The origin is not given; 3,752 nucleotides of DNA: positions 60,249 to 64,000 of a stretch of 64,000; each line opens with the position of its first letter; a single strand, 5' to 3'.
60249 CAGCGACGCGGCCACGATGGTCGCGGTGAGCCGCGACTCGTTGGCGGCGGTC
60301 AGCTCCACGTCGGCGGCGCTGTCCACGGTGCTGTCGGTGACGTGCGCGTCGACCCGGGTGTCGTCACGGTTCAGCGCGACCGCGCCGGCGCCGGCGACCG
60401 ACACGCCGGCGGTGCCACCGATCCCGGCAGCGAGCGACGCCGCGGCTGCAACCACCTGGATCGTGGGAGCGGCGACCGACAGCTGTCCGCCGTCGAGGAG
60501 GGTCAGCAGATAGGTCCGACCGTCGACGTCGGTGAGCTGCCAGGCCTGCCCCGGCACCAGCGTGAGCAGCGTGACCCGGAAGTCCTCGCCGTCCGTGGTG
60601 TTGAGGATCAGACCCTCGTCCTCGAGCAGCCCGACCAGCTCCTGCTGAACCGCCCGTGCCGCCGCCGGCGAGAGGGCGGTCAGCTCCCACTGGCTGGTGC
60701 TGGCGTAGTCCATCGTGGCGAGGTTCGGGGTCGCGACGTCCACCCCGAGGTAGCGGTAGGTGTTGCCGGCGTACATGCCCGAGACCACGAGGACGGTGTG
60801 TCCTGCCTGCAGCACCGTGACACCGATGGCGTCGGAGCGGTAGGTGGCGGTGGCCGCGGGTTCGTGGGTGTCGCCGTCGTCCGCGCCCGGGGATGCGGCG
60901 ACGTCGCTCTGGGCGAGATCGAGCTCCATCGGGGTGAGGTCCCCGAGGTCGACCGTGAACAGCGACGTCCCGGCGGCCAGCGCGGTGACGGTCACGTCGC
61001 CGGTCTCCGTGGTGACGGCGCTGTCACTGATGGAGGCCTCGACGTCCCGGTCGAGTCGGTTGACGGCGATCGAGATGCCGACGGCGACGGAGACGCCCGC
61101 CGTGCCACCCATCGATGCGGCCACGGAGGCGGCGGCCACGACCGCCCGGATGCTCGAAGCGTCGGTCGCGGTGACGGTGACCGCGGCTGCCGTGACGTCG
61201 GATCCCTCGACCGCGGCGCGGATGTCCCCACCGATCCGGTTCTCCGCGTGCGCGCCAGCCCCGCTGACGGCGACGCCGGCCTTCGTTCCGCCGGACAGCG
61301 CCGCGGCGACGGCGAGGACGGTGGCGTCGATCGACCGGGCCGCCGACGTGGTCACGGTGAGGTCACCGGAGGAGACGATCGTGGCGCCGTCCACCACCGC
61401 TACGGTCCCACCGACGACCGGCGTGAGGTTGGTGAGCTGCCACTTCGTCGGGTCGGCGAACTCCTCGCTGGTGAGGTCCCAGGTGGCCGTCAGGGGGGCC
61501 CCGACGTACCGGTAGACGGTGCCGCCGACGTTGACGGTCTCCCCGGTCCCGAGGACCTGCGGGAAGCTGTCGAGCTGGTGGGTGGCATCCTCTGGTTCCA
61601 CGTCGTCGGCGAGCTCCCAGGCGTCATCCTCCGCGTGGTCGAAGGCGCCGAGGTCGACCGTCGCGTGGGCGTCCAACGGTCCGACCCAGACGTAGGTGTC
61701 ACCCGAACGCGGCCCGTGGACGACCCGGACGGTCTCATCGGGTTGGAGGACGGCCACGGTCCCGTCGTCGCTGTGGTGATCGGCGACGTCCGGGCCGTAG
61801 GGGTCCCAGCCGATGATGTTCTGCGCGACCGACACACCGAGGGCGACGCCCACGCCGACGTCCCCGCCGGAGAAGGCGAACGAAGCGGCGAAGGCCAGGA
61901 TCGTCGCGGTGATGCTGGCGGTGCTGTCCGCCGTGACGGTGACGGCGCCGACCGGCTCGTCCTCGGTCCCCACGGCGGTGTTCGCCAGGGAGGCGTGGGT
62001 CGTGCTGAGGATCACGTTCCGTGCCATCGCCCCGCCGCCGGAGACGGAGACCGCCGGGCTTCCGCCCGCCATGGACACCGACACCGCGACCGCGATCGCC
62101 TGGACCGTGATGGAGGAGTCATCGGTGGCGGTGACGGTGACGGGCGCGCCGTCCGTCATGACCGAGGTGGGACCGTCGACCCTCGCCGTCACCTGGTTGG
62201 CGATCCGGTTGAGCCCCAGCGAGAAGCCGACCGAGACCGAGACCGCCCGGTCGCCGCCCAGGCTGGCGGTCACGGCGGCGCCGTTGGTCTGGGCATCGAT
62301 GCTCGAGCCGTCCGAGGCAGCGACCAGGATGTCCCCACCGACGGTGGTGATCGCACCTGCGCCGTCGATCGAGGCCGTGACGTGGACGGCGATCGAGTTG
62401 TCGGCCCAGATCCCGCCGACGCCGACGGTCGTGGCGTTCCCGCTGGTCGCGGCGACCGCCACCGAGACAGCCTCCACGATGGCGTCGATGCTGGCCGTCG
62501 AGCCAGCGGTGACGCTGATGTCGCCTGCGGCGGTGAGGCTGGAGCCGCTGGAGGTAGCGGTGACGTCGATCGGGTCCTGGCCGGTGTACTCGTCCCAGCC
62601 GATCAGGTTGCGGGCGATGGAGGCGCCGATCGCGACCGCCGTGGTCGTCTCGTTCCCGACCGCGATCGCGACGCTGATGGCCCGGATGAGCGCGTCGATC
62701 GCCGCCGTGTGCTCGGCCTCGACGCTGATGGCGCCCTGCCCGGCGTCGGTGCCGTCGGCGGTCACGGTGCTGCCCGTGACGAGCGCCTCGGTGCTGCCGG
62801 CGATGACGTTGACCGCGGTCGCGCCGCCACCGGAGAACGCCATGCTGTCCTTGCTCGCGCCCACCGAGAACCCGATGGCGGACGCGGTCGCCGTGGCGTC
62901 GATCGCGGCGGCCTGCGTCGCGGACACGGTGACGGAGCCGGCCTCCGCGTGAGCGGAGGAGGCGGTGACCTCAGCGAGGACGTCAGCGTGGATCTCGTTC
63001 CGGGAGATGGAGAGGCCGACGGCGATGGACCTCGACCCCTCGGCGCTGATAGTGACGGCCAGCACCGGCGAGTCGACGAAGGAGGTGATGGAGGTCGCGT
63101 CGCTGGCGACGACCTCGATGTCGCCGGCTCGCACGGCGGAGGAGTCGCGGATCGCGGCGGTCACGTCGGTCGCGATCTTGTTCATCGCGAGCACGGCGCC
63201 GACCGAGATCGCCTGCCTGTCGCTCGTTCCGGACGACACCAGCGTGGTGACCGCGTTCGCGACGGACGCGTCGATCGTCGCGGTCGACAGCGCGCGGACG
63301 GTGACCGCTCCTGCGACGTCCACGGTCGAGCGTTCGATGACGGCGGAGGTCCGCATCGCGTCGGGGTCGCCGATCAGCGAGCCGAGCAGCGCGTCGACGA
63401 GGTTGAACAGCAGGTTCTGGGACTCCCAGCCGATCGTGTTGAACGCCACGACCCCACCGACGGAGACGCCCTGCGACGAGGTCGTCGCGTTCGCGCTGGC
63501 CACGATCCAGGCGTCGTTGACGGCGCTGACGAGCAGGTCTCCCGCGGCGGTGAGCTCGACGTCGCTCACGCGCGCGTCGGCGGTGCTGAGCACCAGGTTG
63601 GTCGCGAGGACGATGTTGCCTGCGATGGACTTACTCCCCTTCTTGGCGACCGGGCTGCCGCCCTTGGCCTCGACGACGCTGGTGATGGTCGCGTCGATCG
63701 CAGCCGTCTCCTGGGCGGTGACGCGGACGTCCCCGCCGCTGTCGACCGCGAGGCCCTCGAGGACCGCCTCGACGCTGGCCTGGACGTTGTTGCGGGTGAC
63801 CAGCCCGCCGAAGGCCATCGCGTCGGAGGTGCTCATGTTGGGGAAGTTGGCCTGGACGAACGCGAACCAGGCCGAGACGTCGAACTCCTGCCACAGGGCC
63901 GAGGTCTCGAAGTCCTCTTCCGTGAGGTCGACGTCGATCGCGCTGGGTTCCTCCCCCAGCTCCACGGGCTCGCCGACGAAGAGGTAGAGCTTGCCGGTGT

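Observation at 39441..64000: Uninterrupted ORF of more than 24.5 kb encoding a mosaic giant protein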

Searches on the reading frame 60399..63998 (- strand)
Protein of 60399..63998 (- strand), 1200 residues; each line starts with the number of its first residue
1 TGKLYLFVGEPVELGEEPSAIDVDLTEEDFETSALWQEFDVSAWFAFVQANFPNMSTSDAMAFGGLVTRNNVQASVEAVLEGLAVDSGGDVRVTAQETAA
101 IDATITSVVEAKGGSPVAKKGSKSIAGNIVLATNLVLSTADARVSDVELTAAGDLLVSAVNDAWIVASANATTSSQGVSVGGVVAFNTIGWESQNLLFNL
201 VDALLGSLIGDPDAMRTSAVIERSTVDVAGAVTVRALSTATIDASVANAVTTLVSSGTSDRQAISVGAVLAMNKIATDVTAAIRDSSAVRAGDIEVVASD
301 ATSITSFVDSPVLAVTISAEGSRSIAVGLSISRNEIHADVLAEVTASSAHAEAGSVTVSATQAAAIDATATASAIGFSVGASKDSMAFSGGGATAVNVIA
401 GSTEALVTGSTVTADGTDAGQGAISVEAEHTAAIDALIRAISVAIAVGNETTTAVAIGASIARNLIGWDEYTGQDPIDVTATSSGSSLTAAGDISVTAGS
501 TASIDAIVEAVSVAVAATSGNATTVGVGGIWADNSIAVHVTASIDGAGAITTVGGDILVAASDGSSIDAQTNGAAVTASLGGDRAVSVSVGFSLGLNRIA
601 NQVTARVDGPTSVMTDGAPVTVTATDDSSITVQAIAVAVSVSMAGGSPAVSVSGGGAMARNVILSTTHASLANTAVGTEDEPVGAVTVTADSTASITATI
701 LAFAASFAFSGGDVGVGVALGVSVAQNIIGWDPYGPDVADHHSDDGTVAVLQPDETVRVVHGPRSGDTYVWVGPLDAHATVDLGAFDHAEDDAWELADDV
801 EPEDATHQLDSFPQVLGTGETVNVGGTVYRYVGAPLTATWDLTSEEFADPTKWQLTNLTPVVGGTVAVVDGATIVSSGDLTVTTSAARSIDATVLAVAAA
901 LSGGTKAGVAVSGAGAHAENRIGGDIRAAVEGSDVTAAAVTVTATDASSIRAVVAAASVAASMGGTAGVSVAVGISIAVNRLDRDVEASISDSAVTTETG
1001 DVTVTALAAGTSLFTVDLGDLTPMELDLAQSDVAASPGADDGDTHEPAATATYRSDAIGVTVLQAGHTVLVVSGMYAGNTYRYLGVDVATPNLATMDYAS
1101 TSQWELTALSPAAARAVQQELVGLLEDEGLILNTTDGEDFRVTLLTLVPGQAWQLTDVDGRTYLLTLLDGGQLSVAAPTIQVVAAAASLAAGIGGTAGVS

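Call 10: find_homologous_proteins(query=window:60399-63998:-, max_evalue=1e-10)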
Query window:60399-63998:- (1200 aa): 69 proteins with E <= 1e-10 among 8000 candidates.
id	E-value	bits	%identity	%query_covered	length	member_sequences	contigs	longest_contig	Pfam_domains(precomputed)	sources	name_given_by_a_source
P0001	3.9e-204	699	38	98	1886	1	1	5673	-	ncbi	ncbi:MAG: hypothetical protein EA424_24230, partial [Planctomycetaceae bacterium]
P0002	4.1e-201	689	41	74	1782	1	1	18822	-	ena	-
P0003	1.5e-197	677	38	59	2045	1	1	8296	-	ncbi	ncbi:MAG: hypothetical protein ACP5I1_00645, partial [Candidatus Hinthialibacter sp.]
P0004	1.8e-161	558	39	80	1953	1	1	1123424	-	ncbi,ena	-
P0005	6.9e-150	519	36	25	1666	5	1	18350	-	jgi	jgi:hypothetical protein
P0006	5.7e-141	490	41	42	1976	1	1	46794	-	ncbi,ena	-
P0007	5.4e-127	444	34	50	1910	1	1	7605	-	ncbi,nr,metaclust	ncbi:MAG: hypothetical protein AMS20_13940 [Gemmatimonas sp. SG8_28]|nr:MAG: hypothetical protein AM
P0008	2.6e-126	441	40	65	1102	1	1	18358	-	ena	-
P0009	1.3e-125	439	41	61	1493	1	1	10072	-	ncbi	-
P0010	3.4e-114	401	42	19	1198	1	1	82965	-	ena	-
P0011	1.2e-112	396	36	52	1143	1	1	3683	-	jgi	-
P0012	5.1e-111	391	31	82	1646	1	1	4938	-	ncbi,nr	ncbi:MAG: hypothetical protein GY904_33260, partial [Planctomycetaceae bacterium]|nr:hypothetical pr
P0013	1.2e-107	380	45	20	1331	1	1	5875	-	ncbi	-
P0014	1.2e-104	370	40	25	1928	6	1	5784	-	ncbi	ncbi:MAG: hypothetical protein PVI79_13925, partial [Gammaproteobacteria bacterium]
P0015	2.2e-103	366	31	82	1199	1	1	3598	-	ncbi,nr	ncbi:MAG: hypothetical protein HN929_05590, partial [Chloroflexi bacterium]|nr:hypothetical protein 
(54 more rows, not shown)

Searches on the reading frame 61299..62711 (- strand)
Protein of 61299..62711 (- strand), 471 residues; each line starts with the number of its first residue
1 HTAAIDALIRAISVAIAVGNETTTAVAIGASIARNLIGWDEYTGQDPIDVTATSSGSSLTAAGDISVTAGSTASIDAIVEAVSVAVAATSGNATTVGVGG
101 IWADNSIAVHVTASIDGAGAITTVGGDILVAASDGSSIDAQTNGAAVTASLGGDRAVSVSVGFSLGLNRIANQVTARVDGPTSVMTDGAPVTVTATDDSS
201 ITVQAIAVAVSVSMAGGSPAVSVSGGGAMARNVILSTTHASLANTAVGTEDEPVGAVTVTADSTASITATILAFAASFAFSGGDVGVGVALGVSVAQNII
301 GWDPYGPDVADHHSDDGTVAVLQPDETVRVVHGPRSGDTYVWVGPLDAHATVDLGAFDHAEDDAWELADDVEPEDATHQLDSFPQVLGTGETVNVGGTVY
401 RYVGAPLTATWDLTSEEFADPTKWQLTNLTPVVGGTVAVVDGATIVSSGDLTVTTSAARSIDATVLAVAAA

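Call 51: predict_structure(alignment_id=A3)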
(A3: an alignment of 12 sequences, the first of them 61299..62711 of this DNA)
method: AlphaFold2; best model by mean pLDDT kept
length: 471 residues; sequences in the alignment: 12
mean_pLDDT: 85.4   pTM: 0.73
mean pLDDT of the five models: 85.4, 81.2, 81.1, 78.6, 76.9
residues with pLDDT >= 90: 237; 70-90: 169; 50-70: 59; < 50: 6
segments of 3 or more residues with pLDDT < 50: none
pLDDT, mean of each block of 10 residues (from residue 1): 95 95 95 91 74 86 94 97 96 95 94 83 90 98 97 95 95 87 86 96 97 90 94 89 83 92 94 93 85 85 59 66 72 56 67 76 84 91 85 92 84 70 63 66 80 86 78 72
secondary structure, 60 per line:
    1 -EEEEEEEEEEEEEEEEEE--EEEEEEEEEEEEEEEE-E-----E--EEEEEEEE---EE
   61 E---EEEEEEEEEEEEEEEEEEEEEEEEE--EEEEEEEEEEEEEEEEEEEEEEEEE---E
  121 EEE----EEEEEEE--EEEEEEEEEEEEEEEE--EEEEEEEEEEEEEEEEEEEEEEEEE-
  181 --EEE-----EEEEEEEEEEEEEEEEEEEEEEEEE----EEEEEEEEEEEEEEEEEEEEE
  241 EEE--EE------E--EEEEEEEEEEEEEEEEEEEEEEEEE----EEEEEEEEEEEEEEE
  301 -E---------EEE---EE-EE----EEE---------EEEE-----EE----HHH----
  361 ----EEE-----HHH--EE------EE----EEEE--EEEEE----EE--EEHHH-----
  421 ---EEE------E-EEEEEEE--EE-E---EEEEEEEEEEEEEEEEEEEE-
elements in order: E2-19 E22-37 E48-55 E59-61 E65-89 E92-116 E120-123 E128-134 E137-152 E155-179 E183-185 E191-215 E220-243 E257-281 E286-300 E312-314 E327-329 E339-342 E365-367 E392-395 E398-402 E424-426 E435-441 E451-470

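Call 55: fold_search(model_id=the predicted structure, library=pdb)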
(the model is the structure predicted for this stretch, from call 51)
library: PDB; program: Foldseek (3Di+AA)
matches with E <= 10: 102; with E <= 0.001: 0
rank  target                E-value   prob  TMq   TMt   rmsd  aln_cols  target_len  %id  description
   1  6f7k_A                4.5e-01  0.01  0.06  0.05  30.7       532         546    9  Crystal structure of Dettilon tailspike protein (gp208) (released 2018-12-19)
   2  4wa0                  4.9e-01  0.01  0.08  0.09  32.2       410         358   10  The structure of a possible adhesin C-terminal domain from Caldicellulosiruptor kronotskyensis (released 2015-03-04)
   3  9rkv_M                5.8e-01  0.01  0.05  0.05  37.4       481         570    8  Agrobacterium phage 7-7-1 tail fibers (released 2025-12-10)
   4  6e0v_A                7.1e-01  0.01  0.08  0.07  33.9       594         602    8  Apo crystal structure of the colanidase tailspike protein gp150 of Phage Phi92 (released 2019-07-17)
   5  6n2b_B                7.1e-01  0.01  0.06  0.07  27.9       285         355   11  The Crystal Structure of Caldicellulosiruptor kristjanssonii Tapirin C-terminal domain (released 2018-12-19)
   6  4kh3                  1.1e+00  0.00  0.05  0.05  41.1       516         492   11  Structure of a bacterial self-associating protein (released 2014-01-15)
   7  8c50_A                1.1e+00  0.00  0.05  0.06  33.6       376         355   13  Pontibacter korlensis curli subunit CsgA (released 2023-06-28)
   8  3t9g_A                1.2e+00  0.01  0.05  0.09  28.8       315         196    8  The crystal structure of family 3 pectate lyase from Caldicellulosiruptor bescii (released 2012-05-09)
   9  6f7d                  1.4e+00  0.00  0.06  0.05  30.2       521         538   10  Crystal structure of Dettilon tailspike protein (gp208) (released 2018-12-19)
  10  1clw                  1.4e+00  0.00  0.06  0.05  34.0       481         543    8  TAILSPIKE PROTEIN FROM PHAGE P22, V331A MUTANT (released 1999-11-05)
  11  5awg_F                1.6e+00  0.01  0.07  0.08  29.9       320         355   11  Crystal structure of Hg-bound SufB-SufC-SufD complex from Escherichia coli (released 2015-11-11)
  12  4yzq_B                1.7e+00  0.01  0.06  0.10  29.2       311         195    8  C. bescii Family 3 pectate lyase double mutant K108A/Q111N in complex with trigalacturonic acid (released 2015-12-23)
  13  5uyt_A                1.8e+00  0.00  0.05  0.05  34.5       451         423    9  Crystal structure of ice binding protein from an Antarctic bacterium Flavobacteriaceae (released 2017-10-25)
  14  1qa3                  1.9e+00  0.00  0.07  0.06  33.4       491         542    8  TAILSPIKE PROTEIN, MUTANT A334I (released 2000-01-12)
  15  1qq1                  1.9e+00  0.00  0.06  0.05  33.4       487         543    8  TAILSPIKE PROTEIN, MUTANT E359G (released 2000-04-12)
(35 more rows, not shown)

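Call 71: fold_search(model_id=the predicted structure, library=viral)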
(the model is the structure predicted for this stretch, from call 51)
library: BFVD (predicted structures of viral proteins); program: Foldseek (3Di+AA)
matches with E <= 10: 340; with E <= 0.001: 0
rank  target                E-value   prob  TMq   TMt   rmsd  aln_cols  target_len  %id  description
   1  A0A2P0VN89            1.8e-02  0.05  0.09  0.11  32.3       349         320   14  Uncharacterized protein [Tetraselmis virus 1]
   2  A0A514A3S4            1.8e-02  0.03  0.07  0.05  32.8       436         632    9  Uncharacterized protein [Arthrobacter phage Xenomorph]
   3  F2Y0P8                2.8e-02  0.01  0.07  0.07  33.2       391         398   12  (no name in the UniProt tables at hand)
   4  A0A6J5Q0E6            5.1e-02  0.03  0.08  0.09  31.5       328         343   18  Uncharacterized protein [uncultured Caudovirales phage]
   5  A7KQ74                5.6e-02  0.03  0.08  0.10  31.8       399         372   12  Uncharacterized protein [Gallid alphaherpesvirus 2]
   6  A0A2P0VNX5            9.4e-02  0.04  0.10  0.08  30.8       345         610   11  Uncharacterized protein [Tetraselmis virus 1]
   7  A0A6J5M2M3            1.3e-01  0.01  0.06  0.09  31.4       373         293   10  Uncharacterized protein [uncultured Caudovirales phage]
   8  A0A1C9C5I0            1.4e-01  0.02  0.10  0.12  32.0       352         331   11  Uncharacterized protein [Heterosigma akashiwo virus 01]
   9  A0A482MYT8            1.6e-01  0.01  0.05  0.04  33.5       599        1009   10  Glycosyl hydrolases family 28 [Escherichia phage vB_EcoM_KWBSE43-6]
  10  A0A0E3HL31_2          1.8e-01  0.01  0.05  0.03  42.8       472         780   10  Baseplate wedge initiator [Synechococcus phage ACG-2014f]
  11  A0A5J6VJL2            1.9e-01  0.06  0.10  0.12  27.3       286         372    9  Uncharacterized protein [Megaviridae environmental sample]
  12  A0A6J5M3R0            2.0e-01  0.02  0.08  0.10  28.8       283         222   11  Curlin associated [uncultured Caudovirales phage]
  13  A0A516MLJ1            2.1e-01  0.01  0.08  0.07  28.9       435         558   11  (no name in the UniProt tables at hand)
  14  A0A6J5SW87            2.2e-01  0.02  0.06  0.09  30.3       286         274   14  Uncharacterized protein [uncultured Caudovirales phage]
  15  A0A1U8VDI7            2.2e-01  0.01  0.05  0.05  31.3       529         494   11  Pectate lyase superfamily protein domain-containing protein [Klebsiella phage phiBO1E]
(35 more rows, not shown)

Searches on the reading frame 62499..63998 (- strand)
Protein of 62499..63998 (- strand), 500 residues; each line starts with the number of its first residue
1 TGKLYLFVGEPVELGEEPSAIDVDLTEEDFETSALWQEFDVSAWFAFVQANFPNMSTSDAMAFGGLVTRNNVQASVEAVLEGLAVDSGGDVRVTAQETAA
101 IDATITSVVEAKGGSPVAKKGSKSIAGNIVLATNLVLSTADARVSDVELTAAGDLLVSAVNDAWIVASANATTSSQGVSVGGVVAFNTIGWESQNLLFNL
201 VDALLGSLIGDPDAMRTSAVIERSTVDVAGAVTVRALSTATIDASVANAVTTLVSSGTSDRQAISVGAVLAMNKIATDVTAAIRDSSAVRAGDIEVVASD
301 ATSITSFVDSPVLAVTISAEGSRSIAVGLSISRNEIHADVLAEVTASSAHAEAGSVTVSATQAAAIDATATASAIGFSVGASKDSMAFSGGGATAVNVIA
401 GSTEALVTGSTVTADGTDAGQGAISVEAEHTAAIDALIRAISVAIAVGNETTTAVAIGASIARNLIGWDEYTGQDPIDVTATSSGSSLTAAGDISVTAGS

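Call 15: find_related_loci(query=window:62499-63998:-, collection=genome_contigs, flank=10000)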
Query window:62499-63998:- (500 aa) in genome_contigs; peptide patterns used: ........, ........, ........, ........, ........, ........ (x = any residue, [..] = any of these).
119 stretches matched a pattern; 46 encode a relative of the query (tblastn E <= 1e-3); 42 distinct loci.
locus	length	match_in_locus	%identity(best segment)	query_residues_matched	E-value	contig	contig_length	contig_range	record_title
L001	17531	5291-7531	44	3-500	3e-92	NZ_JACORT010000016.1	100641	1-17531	Ramlibacter cellulosilyticus strain USB13 contig16, whole genome shotgun sequence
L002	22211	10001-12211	37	2-498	2e-76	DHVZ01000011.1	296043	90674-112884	MAG TPA_asm: Anaerolineales bacterium UBA5195 UBA5195_contig_1806, whole genome shotgun sequence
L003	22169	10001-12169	38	2-498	1e-73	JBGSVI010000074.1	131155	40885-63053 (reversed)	MAG: Anaerolineales bacterium isolate JTS-AC453 k141_1070303, whole genome shotgun sequence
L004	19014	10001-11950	42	23-469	9e-66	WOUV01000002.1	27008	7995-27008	MAG: Rhodospirillaceae bacterium isolate X2_MetaBAT.1 scaffold_420, whole genome shotgun sequence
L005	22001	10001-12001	39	2-468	2e-63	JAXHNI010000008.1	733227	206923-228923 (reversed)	MAG: Gammaproteobacteria bacterium isolate Salar_de_Ascotan_soil_MAG_ASO80 contig_2293_polypolish, whole genome shotgun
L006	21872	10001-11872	40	2-500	1e-77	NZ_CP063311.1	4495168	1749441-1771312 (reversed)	Anabaenopsis elenkinii CCIBt3563 chromosome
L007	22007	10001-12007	37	2-477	4e-62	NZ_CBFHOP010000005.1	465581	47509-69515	MAG: Hydrogenophaga sp. isolate AGTU_54_bin_38_indstr AGTU_54_bin_38_indstr_c5, whole genome shotgun sequence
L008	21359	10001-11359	36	2-470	9e-62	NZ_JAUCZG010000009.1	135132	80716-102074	MAG: Hydrogenophaga sp. isolate CZS48M_Bin2_fgap_34600_1 Contig_465, whole genome shotgun sequence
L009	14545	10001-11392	37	2-468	9e-50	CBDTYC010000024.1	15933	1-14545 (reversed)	MAG TPA_asm: uncultured Yoonia sp. isolate ERR2431956_concoct_21 genome assembly, contig: ERZ23880148.882, whole genome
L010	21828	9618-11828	38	62-500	3e-44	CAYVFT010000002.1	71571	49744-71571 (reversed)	MAG TPA_asm: uncultured Crenothrix sp. isolate binchicken_co245_294 genome assembly, contig: NODE_218_length_71571_cov_2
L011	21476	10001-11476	31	2-496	7e-35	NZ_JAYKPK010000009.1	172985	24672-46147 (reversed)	Yoonia sp. 67-2 NODE_9, whole genome shotgun sequence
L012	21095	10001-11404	37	2-498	4e-68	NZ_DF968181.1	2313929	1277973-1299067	Flexilinea flocculi strain TC1, whole genome shotgun sequence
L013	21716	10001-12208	40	2-498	2e-77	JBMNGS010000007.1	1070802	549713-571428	MAG: bacterium isolate SBF912LR0HQ0026 contig_50565, whole genome shotgun sequence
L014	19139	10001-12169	37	2-500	2e-76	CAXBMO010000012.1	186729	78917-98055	MAG TPA_asm: uncultured bacterium isolate ERR2762122_binner12_Refined_132 genome assembly, contig: ERZ3421826.156, whole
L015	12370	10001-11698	36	2-283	8e-34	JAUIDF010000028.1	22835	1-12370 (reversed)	MAG: Gammaproteobacteria bacterium isolate 7_bin.6 NODE_2196_length_22835_cov_1.010041, whole genome shotgun sequence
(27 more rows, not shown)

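Call 28: find_related_loci(query=window:62499-63998:-, collection=metagenome_contigs, flank=10000)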
Query window:62499-63998:- (500 aa) in metagenome_contigs; peptide patterns used: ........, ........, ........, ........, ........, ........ (x = any residue, [..] = any of these).
132 stretches matched a pattern; 37 encode a relative of the query (tblastn E <= 1e-3); 36 distinct loci.
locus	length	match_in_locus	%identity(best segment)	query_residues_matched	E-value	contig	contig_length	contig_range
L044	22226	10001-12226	42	1-500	2e-93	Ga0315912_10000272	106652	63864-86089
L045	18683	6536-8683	42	48-500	1e-80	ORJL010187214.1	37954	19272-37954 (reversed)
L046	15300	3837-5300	41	2-500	1e-74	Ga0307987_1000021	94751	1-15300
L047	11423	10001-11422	37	2-479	3e-73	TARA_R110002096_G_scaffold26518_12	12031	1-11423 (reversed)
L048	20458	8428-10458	39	67-500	2e-67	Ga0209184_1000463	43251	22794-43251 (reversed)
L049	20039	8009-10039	39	67-500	2e-67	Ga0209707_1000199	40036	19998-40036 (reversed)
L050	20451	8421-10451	39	67-500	2e-67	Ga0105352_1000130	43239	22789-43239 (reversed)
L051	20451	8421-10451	39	67-500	2e-67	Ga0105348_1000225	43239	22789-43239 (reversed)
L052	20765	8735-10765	39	67-500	2e-67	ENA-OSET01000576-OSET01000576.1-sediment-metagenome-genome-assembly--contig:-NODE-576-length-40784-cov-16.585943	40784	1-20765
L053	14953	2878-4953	34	24-489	6e-56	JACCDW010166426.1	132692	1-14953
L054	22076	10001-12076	34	24-489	2e-55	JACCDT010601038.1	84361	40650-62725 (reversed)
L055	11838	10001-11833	40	67-497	9e-55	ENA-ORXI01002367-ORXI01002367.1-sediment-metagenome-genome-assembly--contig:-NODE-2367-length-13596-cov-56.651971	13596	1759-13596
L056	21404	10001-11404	35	6-467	8e-52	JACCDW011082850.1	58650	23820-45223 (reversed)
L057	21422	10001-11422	36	2-479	5e-51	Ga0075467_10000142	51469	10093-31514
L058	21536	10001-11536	33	2-467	9e-56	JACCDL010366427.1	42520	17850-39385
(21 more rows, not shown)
